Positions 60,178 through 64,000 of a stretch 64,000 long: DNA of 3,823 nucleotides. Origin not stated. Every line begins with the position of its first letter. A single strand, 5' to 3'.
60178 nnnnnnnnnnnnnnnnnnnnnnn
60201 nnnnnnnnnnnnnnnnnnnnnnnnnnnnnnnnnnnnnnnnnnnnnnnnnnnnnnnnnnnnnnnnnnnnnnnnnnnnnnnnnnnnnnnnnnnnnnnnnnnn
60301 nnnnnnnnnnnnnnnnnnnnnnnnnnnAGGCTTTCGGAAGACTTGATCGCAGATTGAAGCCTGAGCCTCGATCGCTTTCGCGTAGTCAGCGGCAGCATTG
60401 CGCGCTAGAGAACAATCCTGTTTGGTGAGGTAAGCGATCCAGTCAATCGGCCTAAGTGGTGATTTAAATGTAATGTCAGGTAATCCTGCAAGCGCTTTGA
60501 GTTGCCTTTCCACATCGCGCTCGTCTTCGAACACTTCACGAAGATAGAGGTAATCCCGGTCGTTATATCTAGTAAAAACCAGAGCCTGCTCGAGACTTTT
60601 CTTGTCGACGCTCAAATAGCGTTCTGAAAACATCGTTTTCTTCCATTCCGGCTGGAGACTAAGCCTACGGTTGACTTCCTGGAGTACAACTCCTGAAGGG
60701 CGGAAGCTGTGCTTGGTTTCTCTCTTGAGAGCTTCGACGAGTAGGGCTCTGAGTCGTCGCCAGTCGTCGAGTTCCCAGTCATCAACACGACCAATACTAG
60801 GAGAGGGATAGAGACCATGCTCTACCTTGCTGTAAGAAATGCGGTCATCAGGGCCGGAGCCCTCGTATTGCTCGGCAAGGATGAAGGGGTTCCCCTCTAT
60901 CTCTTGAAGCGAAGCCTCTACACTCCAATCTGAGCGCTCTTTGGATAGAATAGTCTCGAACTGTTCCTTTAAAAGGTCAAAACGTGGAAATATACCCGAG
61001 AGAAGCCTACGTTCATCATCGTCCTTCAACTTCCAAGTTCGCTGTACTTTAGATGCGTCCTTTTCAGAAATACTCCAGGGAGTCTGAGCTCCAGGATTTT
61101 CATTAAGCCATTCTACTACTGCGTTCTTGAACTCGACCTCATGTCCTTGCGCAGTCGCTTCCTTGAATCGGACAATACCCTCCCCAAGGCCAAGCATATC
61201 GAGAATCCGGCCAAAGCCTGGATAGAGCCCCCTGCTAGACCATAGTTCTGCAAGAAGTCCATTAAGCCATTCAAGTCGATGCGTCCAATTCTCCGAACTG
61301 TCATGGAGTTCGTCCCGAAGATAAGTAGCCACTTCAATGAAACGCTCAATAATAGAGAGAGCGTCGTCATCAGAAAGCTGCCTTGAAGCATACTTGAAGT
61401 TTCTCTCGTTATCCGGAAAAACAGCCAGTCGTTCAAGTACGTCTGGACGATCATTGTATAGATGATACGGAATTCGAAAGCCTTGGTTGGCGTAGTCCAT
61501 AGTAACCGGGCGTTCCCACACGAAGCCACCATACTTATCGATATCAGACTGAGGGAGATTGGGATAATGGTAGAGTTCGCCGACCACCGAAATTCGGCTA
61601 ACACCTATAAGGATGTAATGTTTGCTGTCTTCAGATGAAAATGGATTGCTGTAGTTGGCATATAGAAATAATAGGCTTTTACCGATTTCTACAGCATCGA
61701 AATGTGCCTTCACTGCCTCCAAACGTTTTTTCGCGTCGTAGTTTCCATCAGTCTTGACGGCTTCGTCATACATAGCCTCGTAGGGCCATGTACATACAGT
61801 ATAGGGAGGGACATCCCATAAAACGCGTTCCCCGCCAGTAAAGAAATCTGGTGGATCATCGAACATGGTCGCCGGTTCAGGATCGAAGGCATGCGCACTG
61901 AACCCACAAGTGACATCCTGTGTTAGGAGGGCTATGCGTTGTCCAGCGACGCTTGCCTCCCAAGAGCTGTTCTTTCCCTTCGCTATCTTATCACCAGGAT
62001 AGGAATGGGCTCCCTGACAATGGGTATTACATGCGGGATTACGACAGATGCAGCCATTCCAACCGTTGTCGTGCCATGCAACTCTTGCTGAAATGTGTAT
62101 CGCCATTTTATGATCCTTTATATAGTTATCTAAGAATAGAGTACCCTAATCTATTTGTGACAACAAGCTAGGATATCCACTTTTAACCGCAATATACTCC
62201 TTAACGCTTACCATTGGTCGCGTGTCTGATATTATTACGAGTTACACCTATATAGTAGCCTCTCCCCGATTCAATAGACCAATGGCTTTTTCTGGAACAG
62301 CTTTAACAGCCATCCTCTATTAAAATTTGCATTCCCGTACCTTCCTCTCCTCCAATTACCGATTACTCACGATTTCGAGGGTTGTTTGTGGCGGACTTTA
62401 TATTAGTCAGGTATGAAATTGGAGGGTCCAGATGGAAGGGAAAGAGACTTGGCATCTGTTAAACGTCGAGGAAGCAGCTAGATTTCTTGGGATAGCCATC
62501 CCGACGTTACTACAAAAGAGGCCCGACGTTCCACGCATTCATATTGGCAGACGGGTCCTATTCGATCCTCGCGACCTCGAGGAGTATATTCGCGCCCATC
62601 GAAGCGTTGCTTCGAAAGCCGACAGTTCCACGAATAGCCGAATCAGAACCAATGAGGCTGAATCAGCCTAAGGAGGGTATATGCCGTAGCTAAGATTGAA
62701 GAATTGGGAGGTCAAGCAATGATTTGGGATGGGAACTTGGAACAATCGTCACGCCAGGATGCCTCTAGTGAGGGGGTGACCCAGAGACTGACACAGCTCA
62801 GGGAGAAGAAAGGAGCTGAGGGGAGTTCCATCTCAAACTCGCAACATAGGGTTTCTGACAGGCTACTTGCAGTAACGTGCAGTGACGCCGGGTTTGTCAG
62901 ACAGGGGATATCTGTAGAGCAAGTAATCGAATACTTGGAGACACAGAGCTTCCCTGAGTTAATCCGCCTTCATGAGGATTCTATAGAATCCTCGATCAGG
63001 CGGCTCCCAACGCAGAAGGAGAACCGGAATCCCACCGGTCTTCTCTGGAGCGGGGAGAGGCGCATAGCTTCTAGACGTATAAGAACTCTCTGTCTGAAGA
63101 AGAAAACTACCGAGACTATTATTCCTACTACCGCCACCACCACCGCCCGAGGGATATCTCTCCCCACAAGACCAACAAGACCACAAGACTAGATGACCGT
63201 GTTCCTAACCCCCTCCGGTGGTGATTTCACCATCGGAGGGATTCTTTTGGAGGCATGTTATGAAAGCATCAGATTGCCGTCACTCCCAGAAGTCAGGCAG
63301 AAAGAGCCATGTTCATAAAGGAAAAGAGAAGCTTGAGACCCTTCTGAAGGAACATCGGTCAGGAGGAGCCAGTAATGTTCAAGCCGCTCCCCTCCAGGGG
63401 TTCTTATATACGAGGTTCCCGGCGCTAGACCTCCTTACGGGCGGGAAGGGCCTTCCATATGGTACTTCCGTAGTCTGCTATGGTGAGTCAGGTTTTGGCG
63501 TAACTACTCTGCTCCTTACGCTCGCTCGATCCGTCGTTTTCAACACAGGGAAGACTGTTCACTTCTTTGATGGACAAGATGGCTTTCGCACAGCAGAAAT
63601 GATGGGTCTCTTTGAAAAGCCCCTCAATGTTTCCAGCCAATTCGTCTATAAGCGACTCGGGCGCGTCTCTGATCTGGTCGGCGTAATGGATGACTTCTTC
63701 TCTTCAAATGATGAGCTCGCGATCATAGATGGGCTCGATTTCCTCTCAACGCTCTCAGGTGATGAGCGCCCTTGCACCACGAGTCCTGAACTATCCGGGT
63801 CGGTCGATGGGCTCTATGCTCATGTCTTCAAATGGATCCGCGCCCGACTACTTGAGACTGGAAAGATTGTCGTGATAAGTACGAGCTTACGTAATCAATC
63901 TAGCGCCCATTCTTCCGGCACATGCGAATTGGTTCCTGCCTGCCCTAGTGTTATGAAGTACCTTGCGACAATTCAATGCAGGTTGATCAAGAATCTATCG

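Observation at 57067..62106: Three-gene module in a tRNA-linked island: a HigB-like toxin, a HigA::ImmA metallopeptidase and a 1198-aa helicase-nuclease with an orphan N-terminal half. Candidate undescribed defence or island-maintenance system.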

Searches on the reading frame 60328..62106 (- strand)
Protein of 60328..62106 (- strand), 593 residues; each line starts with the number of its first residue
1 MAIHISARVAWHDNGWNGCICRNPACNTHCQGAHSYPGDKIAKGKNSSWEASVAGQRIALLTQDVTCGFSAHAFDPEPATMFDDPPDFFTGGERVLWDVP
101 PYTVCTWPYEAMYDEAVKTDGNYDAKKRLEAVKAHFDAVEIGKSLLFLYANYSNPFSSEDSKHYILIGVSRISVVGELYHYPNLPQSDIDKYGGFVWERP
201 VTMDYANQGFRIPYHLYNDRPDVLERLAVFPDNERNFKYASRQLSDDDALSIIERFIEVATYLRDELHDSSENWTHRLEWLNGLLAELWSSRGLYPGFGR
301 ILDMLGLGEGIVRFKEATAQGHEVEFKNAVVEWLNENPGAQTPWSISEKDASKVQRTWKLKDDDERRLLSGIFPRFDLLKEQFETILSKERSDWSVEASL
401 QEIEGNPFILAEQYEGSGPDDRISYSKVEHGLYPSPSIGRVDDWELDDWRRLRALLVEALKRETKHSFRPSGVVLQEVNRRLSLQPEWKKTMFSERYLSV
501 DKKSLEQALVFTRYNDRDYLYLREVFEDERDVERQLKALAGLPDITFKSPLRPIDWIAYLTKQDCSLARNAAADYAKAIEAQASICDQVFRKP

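Call 8: search_protein_families(library=pfam, proteins=[window:60328-62106:-], max_evalue=10)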
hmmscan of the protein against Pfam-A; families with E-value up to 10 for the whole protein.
seq(593 aa): 1 family
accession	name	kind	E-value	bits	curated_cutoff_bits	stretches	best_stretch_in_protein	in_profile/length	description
PF14490.11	HHH_RecD2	-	0.04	14.3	27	0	325-372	28-77/92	ATP-dependent RecD2 DNA helicase HHH domain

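Call 31: predict_structure(alignment_id=A2)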
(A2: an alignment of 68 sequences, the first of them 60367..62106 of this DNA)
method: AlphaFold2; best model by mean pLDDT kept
length: 580 residues; sequences in the alignment: 68
mean_pLDDT: 91.1   pTM: 0.85
mean pLDDT of the five models: 91.1, 90.8, 89.4, 89.1, 88.5
residues with pLDDT >= 90: 398; 70-90: 175; 50-70: 7; < 50: 0
segments of 3 or more residues with pLDDT < 50: none
pLDDT, mean of each block of 10 residues (from residue 1): 92 86 86 84 89 91 88 93 91 93 93 90 90 95 96 84 92 95 91 87 97 92 91 88 93 94 95 96 94 94 94 93 95 94 93 95 96 94 95 94 96 84 92 88 86 95 83 93 86 95 96 92 92 88 73 85 86 88
secondary structure, 60 per line:
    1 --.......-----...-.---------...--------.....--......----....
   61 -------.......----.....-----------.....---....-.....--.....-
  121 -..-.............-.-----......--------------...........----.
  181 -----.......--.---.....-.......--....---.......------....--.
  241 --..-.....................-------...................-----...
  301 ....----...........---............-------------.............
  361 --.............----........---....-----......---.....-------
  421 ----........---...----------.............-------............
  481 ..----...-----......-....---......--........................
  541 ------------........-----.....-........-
elements in order: E3-9 H40-44 H47-52 H68-74 E79-83 E95-99 E103-106 H109-112 H125-137 E145-150 E165-175 H186-192 E199-203 H205-208 E209-211 H214-217 H221-227 H234-237 H246-266 H274-292 H298-304 H309-319 H323-334 H348-360 H363-375 H380-387 H391-394 H400-405 H409-413 H425-432 H449-461 H471-482 H495-500 H502-505 E509-514 E517-522 H523-540 H553-560 H566-570 H572-579

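Call 36: fold_search(model_id=the predicted structure, library=pdb)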
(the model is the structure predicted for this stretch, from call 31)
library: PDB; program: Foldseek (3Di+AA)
matches with E <= 10: 310; with E <= 0.001: 0
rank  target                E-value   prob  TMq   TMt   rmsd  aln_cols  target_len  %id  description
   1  2p5d                  5.1e-02  0.77  0.11  0.36   9.6       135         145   14  Crystal structure of MJECL36 from Methanocaldococcus jannaschii DSM 2661 (released 2007-09-18)
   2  8djk_B                3.3e-01  0.08  0.08  0.13  17.2       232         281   12  HMGCR-UBIAD1 Complex State 2 (released 2022-08-03)
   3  2co5_B                5.0e-01  0.89  0.11  0.50  12.3       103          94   14  F93 FROM STIV, a winged-helix DNA-binding protein (released 2006-05-31)
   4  8v3u_A                5.0e-01  0.04  0.08  0.11  24.4       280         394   14  ACAD11 D220A with 4-hydroxyvaleryl-CoA (released 2024-12-11)
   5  7p9a_A                7.4e-01  0.06  0.09  0.13  24.2       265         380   10  Structure of cyclohex-1-ene-1-carboxyl-CoA dehydrogenase complexed with cyclohex-1,5-diene-1-carboxyl-CoA (released 2022-07-13)
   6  4xgc_D                8.6e-01  0.08  0.11  0.14  24.0       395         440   10  Crystal structure of the eukaryotic origin recognition complex (released 2015-04-01)
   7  7abi_7                1.0e+00  0.63  0.11  0.22   6.3        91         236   11  Human pre-Bact-2 spliceosome (released 2021-02-10)
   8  2co5_A                1.1e+00  0.72  0.10  0.46  10.4        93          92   14  F93 FROM STIV, a winged-helix DNA-binding protein (released 2006-05-31)
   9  8uuc_A                1.1e+00  0.07  0.10  0.19  22.4       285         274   13  Crystal structure of a bacterial clusterless MutYX bound to an Abasic site analog (THF) opposite d(8-oxo-G) (released 2025-01-22)
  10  9h9y                  1.1e+00  0.80  0.10  0.45   9.8        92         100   17  Crystal structure of metal-free LmrR_V15Bpy variant BVS in a closed state (released 2025-03-05)
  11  7uoa_A                1.2e+00  0.47  0.10  0.25  13.6       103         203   12  MAGEA4-MTP1 linear peptide complex (released 2022-09-07)
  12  4u83_B                1.2e+00  0.02  0.07  0.10  23.5       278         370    8  Structure of Brucella Abortus Butyryl-CoA dehydrogenase (released 2014-12-17)
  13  9v4g_D                1.3e+00  0.03  0.07  0.13  22.2       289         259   13  Prenyltransferase Ord1 wild type (released 2025-10-01)
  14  1r23_A                1.3e+00  0.63  0.09  0.41   8.8        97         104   18  Crystal structure of the cyanobacterial metallothionein repressor SmtB in the Zn1-form (one Zn(II) per dimer) (released 2004-05-18)
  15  6hiv_BN               1.3e+00  0.30  0.09  0.22  19.7       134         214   19  Cryo-EM structure of the Trypanosoma brucei mitochondrial ribosome - This entry contains the complete mitoribosome (released 2018-10-03)
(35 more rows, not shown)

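Call 79: fold_search(model_id=the predicted structure, library=viral)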
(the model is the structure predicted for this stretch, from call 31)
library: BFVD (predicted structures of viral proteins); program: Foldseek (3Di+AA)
matches with E <= 10: 241; with E <= 0.001: 0
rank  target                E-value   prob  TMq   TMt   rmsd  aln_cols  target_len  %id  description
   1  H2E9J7                3.3e-03  1.00  0.18  0.24  12.1       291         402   13  ATP-dependent RecD2 DNA helicase-like helix-hairpin-helix domain-containing protein [Megavirus courdo7]
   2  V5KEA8                2.1e-01  0.06  0.07  0.04  23.4       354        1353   12  Uncharacterized protein [uncultured virus]
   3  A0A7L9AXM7            4.6e-01  0.80  0.21  0.21  10.8       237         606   11  UvrD-like helicase C-terminal domain-containing protein [Pyramimonas orientalis virus]
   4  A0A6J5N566            5.6e-01  0.08  0.08  0.05  32.2       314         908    9  Uncharacterized protein [uncultured Caudovirales phage]
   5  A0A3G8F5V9            6.8e-01  0.63  0.09  0.41  10.7       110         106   14  (no name in the UniProt tables at hand)
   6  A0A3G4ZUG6            7.2e-01  0.87  0.11  0.48   8.2       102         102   20  Uncharacterized protein [Edafosvirus sp.]
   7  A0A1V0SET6            7.9e-01  0.05  0.09  0.07  20.4       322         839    7  Uncharacterized protein [Hokovirus HKV1]
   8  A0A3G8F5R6            8.3e-01  0.60  0.09  0.33   8.7        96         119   17  (no name in the UniProt tables at hand)
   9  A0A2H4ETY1            8.8e-01  0.72  0.10  0.40  11.4        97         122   23  (no name in the UniProt tables at hand)
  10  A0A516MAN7            8.8e-01  0.30  0.09  0.37   9.2       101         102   17  (no name in the UniProt tables at hand)
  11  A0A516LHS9            1.0e+00  0.18  0.08  0.35  11.1       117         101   15  (no name in the UniProt tables at hand)
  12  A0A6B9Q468            1.3e+00  0.02  0.08  0.11  20.9       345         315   10  Coat protein [Plasmopara viticola lesion associated Partitivirus 4]
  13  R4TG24                1.4e+00  0.41  0.12  0.14   8.9       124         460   15  ATPase dynein-related AAA domain-containing protein [Haloarcula hispanica tailed virus 2]
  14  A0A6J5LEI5            1.5e+00  0.09  0.09  0.21  20.9       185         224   16  BRO N-terminal domain containing protein [uncultured Caudovirales phage]
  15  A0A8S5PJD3            1.5e+00  0.03  0.08  0.14  28.1       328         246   12  Uncharacterized protein [Myoviridae sp. ctsK93]
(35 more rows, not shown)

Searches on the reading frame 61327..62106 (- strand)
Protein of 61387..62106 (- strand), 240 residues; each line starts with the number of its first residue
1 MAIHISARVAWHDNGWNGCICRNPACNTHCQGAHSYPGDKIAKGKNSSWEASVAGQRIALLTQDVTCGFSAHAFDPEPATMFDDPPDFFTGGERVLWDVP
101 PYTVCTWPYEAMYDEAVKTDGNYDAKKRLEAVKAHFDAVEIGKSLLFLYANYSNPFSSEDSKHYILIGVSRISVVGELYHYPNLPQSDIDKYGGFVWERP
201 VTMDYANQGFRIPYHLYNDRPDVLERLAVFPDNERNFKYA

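Call 60: search_protein_families(library=pfam, alignment_id=A8, max_evalue=1)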
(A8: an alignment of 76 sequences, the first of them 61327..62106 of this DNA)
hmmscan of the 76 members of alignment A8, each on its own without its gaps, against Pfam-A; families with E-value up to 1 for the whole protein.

A. member 1, window:61327-62106:- (260 aa): 0 families

B. families by the number of members that match (of 76 scanned): 10 families
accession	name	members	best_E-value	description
PF10665.14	Minor_capsid_1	8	0.0056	Minor capsid protein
PF03230.18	Antirestrict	2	0.081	Antirestriction protein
PF23152.1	GDH_2nd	1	0.00078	NAD-specific glutamate dehydrogenase, second domain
PF16244.11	DUF4901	1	0.01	YcdB, YcdC repeated domain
PF13678.12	Peptidase_M85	1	0.085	NFkB-p65-degrading zinc protease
PF01878.24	EVE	1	0.19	EVE domain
PF12383.13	SARS_3b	1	0.23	Severe acute respiratory syndrome coronavirus 3b protein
PF18801.6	RapH_N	1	0.3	response regulator aspartate phosphatase H, N terminal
PF01234.23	NNMT_PNMT_TEMT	1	0.33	NNMT/PNMT/TEMT family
PF15455.11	Pro-rich_19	1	0.99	Proline-rich 19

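Call 61: search_solved_structures(query=A8, max_evalue=10, show_alignments=2)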
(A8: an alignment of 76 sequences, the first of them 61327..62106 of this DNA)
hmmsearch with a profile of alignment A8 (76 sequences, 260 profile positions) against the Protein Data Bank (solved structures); distinct sequences matched with E-value up to 10: 0.

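Call 88: search_protein_representatives(protein=window:61387-62106:-)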
Query: 240 residues. Proteins with E-value up to 0.001 (for the whole library): 592; up to 1e-10: 240; up to 1e-30: 41. The best 150 are listed.
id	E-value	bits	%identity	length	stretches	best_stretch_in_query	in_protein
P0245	1.5e-81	289.9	52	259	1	1-239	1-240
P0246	1.2e-72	260.7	50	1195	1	3-239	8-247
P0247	5.7e-72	258.5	49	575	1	3-239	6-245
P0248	2.4e-69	249.9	48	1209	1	1-240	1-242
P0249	1.3e-67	244.2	45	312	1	1-240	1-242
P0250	3.3e-66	239.6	45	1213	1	1-240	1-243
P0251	1.1e-64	234.6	48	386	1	1-240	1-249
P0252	2.5e-64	233.5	46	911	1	3-240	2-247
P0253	2.2e-62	227.1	46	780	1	1-239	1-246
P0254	6.4e-62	225.6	45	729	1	4-240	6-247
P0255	2.6e-60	220.3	45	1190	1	1-239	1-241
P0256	4.5e-60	219.5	44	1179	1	2-240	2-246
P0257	1.1e-59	218.2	45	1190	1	1-240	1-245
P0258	3.2e-58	213.4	45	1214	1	1-239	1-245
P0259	5.7e-57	209.4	46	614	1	6-234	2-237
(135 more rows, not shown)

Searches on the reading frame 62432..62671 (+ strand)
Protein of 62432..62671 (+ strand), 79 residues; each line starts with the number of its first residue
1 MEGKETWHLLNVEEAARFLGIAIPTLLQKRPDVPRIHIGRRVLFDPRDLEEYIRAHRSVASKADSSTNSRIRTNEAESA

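Call 64: search_protein_families(library=pfam, proteins=[window:62432-62671:+], max_evalue=0.1)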
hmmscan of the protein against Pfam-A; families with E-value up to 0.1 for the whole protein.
window:62432-62671:+ (79 aa): 2 families
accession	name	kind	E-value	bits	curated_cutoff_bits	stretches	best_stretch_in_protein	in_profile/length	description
PF12728.13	HTH_17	-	4.1e-07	30.6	27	1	9-56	1-50/51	Helix-turn-helix domain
PF02954.25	HTH_8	-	0.084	13.1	22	0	11-29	20-38/42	Bacterial regulatory protein, Fis family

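Call 74: search_protein_families(library=padloc, proteins=[window:62432-62671:+], max_evalue=10)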
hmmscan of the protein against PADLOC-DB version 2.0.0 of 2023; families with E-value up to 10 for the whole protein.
window:62432-62671:+ (79 aa): 1 family
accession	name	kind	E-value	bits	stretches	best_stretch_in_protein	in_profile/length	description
PDLC04133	mad1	-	0.019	13.3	1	9-56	5-54/60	mads_1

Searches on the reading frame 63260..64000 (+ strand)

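Call 64: search_protein_families(library=pfam, proteins=[window:63260-64000:+], max_evalue=0.1)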
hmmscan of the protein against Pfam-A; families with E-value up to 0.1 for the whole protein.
seq(247 aa): 1 family
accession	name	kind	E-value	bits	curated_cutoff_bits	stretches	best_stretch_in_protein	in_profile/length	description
PF13481.12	AAA_25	-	0.035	14.2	27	1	49-100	15-63/195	AAA domain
